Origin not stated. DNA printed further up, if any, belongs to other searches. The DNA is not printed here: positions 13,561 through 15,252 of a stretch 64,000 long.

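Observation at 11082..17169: Dense multi-phosphohydrolase gene block: six hydrolase folds plus a cyclase-like protein under a wHTH-Nudix regulator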

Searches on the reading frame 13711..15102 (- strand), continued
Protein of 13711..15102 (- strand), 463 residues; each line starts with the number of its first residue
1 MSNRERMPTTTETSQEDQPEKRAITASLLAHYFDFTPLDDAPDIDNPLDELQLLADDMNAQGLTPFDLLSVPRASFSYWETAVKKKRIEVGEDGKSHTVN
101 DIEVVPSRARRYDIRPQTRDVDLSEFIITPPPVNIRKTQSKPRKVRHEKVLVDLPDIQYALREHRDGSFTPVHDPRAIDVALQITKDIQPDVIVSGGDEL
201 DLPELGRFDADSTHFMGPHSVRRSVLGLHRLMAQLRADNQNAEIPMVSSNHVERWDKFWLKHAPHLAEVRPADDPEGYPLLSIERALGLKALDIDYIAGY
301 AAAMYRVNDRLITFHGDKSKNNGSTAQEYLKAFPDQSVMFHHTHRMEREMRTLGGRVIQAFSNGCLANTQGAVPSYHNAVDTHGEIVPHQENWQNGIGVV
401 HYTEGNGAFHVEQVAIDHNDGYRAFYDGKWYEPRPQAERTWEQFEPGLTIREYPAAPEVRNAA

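Call 47: predict_structure(alignment_id=A2)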
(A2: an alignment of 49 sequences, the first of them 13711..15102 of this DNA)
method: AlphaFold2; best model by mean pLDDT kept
length: 463 residues; sequences in the alignment: 49
mean_pLDDT: 85.3   pTM: 0.75
mean pLDDT of the five models: 85.3, 83.8, 82.9, 82.7, 81.0
residues with pLDDT >= 90: 258; 70-90: 127; 50-70: 54; < 50: 24
segments of 3 or more residues with pLDDT < 50: 1-19
pLDDT, mean of each block of 10 residues (from residue 1): 35 44 88 86 89 89 80 60 68 83 61 66 67 71 80 97 90 97 97 95 68 75 94 95 96 90 87 90 93 95 97 96 95 97 97 95 97 85 88 97 96 97 97 96 93 80 55
secondary structure, 60 per line:
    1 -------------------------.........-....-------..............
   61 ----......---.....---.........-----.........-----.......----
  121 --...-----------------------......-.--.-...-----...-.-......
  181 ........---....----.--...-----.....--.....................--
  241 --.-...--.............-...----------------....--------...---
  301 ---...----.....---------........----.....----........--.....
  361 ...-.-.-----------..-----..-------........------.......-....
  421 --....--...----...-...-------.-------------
elements in order: H26-32 H36-39 H47-60 H65-70 E74-78 E82-90 E96-104 E110-116 E149-154 E161-163 E169-171 H175-188 E192-195 H211-215 H218-238 E245-247 H250-262 H283-286 E295-297 E304-306 E311-315 H325-332 E337-341 E346-353 E356-363 E395-402 E409-415 E423-426 E429-431

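Call 50: fold_search(model_id=the predicted structure, library=pdb)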
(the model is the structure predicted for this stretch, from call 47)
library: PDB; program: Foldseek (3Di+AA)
matches with E <= 10: 681; with E <= 0.001: 21
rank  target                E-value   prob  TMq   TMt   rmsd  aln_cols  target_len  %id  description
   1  4yke_A                7.2e-05  1.00  0.26  0.29  12.8       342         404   13  Crystal structure of eukaryotic Mre11 catalytic domain from Chaetomium thermophilum (released 2015-06-03)
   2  4fbq_A                8.1e-05  1.00  0.26  0.28  14.6       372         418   13  Crystal structure of a covalently fused Nbs1-Mre11 complex with two manganese ions per active site (released 2012-06-20)
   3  3ib7                  8.6e-05  1.00  0.27  0.39  10.2       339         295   12  Crystal structure of full length Rv0805 (released 2009-09-29)
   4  3av0_A                1.1e-04  1.00  0.22  0.27   8.5       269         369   12  Crystal structure of Mre11-Rad50 bound to ATP S (released 2011-05-25)
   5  1qfc                  1.2e-04  1.00  0.27  0.40  11.0       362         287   11  STRUCTURE OF RAT PURPLE ACID PHOSPHATASE (released 2000-04-10)
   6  3t1i_B                1.5e-04  1.00  0.30  0.35   7.4       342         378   11  Crystal Structure of Human Mre11: Understanding Tumorigenic Mutations (released 2011-11-30)
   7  7zr1_B                1.6e-04  0.99  0.25  0.23  12.8       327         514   16  Chaetomium thermophilum Mre11-Rad50-Nbs1 complex bound to ATPyS (composite structure) (released 2023-01-11)
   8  3t1i_C                1.9e-04  1.00  0.30  0.36   7.4       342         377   11  Crystal Structure of Human Mre11: Understanding Tumorigenic Mutations (released 2011-11-30)
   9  7zr1_A                2.0e-04  1.00  0.25  0.23  12.7       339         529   14  Chaetomium thermophilum Mre11-Rad50-Nbs1 complex bound to ATPyS (composite structure) (released 2023-01-11)
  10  3t1i_A                2.2e-04  1.00  0.30  0.36   7.4       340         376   12  Crystal Structure of Human Mre11: Understanding Tumorigenic Mutations (released 2011-11-30)
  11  3t1i_D                2.7e-04  1.00  0.29  0.34   8.0       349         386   11  Crystal Structure of Human Mre11: Understanding Tumorigenic Mutations (released 2011-11-30)
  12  4yke_B                2.7e-04  0.99  0.25  0.28  13.1       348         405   14  Crystal structure of eukaryotic Mre11 catalytic domain from Chaetomium thermophilum (released 2015-06-03)
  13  7dog_A                3.0e-04  1.00  0.26  0.36  10.5       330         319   11  Crystal structure of a nuclease and capping domain of SbcD from Staphylococcus aureus (released 2021-05-05)
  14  4fcx_A                3.4e-04  1.00  0.28  0.35  12.2       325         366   12  S.pombe Mre11 apoenzym (released 2012-06-20)
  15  7yzp_B                3.8e-04  1.00  0.25  0.32  11.7       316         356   12  Hairpin-bound state of the E. coli Mre11-Rad50 (SbcCD) head complex bound to ADP and a DNA hairpin (released 2022-08-17)
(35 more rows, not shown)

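Call 60: find_related_loci(query=A4, collection=metagenome_contigs, flank=10000)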
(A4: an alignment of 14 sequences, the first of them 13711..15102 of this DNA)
Query A4 (463 aa) in metagenome_contigs; peptide patterns used: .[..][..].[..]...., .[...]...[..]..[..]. (x = any residue, [..] = any of these).
92 stretches matched a pattern; 9 encode a relative of the query (tblastn E <= 1e-3); 9 distinct loci.
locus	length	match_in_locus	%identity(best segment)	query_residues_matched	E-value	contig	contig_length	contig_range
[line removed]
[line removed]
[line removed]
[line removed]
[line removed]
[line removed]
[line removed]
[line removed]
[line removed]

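Call 72: search_protein_families(library=pfam, proteins=[L004:11374-11841:+, L002:9590-9997:+, L016:2341-3027:+], max_evalue=0.05)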
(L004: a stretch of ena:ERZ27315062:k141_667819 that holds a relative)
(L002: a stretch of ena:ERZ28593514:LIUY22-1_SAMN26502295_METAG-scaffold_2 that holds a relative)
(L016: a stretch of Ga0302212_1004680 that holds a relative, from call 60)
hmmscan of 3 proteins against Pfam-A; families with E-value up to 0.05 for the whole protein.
L004:11374-11841:+ (155 aa): 0 families

L002:9590-9997:+ (135 aa): 0 families

L016:2341-3027:+ (228 aa): 1 family
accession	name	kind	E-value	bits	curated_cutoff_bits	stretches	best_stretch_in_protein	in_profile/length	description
PF03372.29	Exo_endo_phos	-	2.8e-14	53.8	24.5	1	5-220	2-225/225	Endonuclease/Exonuclease/phosphatase family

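Call 92: fold_search(model_id=the predicted structure, library=viral)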
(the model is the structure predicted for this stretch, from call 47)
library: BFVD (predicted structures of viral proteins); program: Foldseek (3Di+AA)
matches with E <= 10: 425; with E <= 0.001: 51
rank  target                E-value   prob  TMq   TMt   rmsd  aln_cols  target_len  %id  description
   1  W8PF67                7.1e-31  1.00  0.62  0.65   9.8       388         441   26  Putative metallophosphatase [Microbacterium phage vB_MoxS-ISF9]
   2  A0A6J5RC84            1.8e-22  1.00  0.51  0.56  29.4       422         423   23  MPP_superfamily domain containing protein [uncultured Caudovirales phage]
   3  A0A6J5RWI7            3.1e-20  1.00  0.52  0.59  11.1       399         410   21  Calcineurin-like phosphoesterase domain-containing protein [uncultured Caudovirales phage]
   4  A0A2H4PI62            2.9e-18  1.00  0.48  0.84   3.6       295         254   22  Metallophosphoesterase [Streptomyces phage WRightOn]
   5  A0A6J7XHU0            2.7e-17  1.00  0.46  0.58  22.5       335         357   18  Calcineurin-like phosphoesterase domain, ApaH type [uncultured Caudovirales phage]
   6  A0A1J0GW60            4.9e-17  1.00  0.48  0.55   8.6       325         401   18  Metallo-dependent phosphatase domain protein [Streptomyces phage BRock]
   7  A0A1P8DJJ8            6.8e-15  1.00  0.49  0.68   2.7       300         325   20  (no name in the UniProt tables at hand)
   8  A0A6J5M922            1.5e-13  1.00  0.45  0.67  14.9       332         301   19  Calcineurin-like phosphoesterase domain, lpxH type [uncultured Caudovirales phage]
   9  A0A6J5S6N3            8.1e-13  1.00  0.46  0.75   8.2       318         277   15  Calcineurin-like phosphoesterase domain, ApaH type [uncultured Caudovirales phage]
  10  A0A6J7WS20            1.9e-10  1.00  0.42  0.39  24.7       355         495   17  Uncharacterized protein [uncultured Caudovirales phage]
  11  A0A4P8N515            1.9e-10  1.00  0.38  0.51  19.2       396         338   16  Metallo-dependent phosphatase [Rheinheimera phage vB_RspM_Barba19A]
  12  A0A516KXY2            2.3e-10  1.00  0.38  0.74   5.0       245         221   20  (no name in the UniProt tables at hand)
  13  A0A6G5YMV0            1.5e-09  1.00  0.41  0.59   4.8       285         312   19  (no name in the UniProt tables at hand)
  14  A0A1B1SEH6            2.3e-09  1.00  0.37  0.51   9.6       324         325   16  Phosphoesterase [Pseudomonas phage Andromeda]
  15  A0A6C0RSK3            8.0e-09  1.00  0.35  0.74   3.9       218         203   20  Calcineurin-like phosphoesterase domain-containing protein [Streptomyces phage JXY1]
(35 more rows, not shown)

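Call 112: search_protein_families(library=pfam, proteins=[L001:87-503:-], max_evalue=10)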
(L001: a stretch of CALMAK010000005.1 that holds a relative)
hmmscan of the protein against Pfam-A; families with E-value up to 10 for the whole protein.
L001:87-503:- (139 aa): 0 families

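Call 120: search_protein_families(library=phrogs, proteins=[L006:6203-6952:+, L006:4147-4872:+, L004:11374-11841:+, L002:9590-9997:+], max_evalue=0.01)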
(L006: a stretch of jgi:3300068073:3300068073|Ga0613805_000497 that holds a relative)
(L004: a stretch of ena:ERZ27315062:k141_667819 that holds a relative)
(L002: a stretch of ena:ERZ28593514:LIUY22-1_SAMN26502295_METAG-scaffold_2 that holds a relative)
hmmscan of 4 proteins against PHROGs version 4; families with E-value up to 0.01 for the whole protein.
L006:6203-6952:+ (249 aa): 2 families
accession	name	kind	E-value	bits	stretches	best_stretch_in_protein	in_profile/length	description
phrog_403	-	DNA, RNA and nucleotide metabolism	1.1e-57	196.4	1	1-232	63-299/321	DNA polymerase exonuclease subunit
phrog_17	-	DNA, RNA and nucleotide metabolism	1.4e-12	47.4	1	34-188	689-831/1445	DNA polymerase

L006:4147-4872:+ (241 aa): 9 families
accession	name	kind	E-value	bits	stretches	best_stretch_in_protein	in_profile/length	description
phrog_4018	-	lysis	2.6e-46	159.6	1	2-162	3-157/285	amidase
phrog_7698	-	lysis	1.8e-20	74.9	1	37-157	28-152/316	endolysin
phrog_14048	-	lysis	7.4e-18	66.3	1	36-162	29-172/305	endolysin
phrog_7470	-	lysis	3.9e-13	50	1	58-160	393-496/532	amidase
phrog_833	-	lysis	1.2e-06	29.4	1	36-202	32-200/294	endolysin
phrog_1794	-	lysis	3.8e-06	27.5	1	35-167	57-200/336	amidase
phrog_1493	-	lysis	9.3e-05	22.8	1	21-178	16-182/394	endolysin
phrog_2338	-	lysis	0.0025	18.2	1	62-147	54-153/346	endolysin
phrog_19265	-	unknown function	0.0045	17.7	1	56-155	41-153/293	-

L004:11374-11841:+ (155 aa): 0 families

L002:9590-9997:+ (135 aa): 0 families
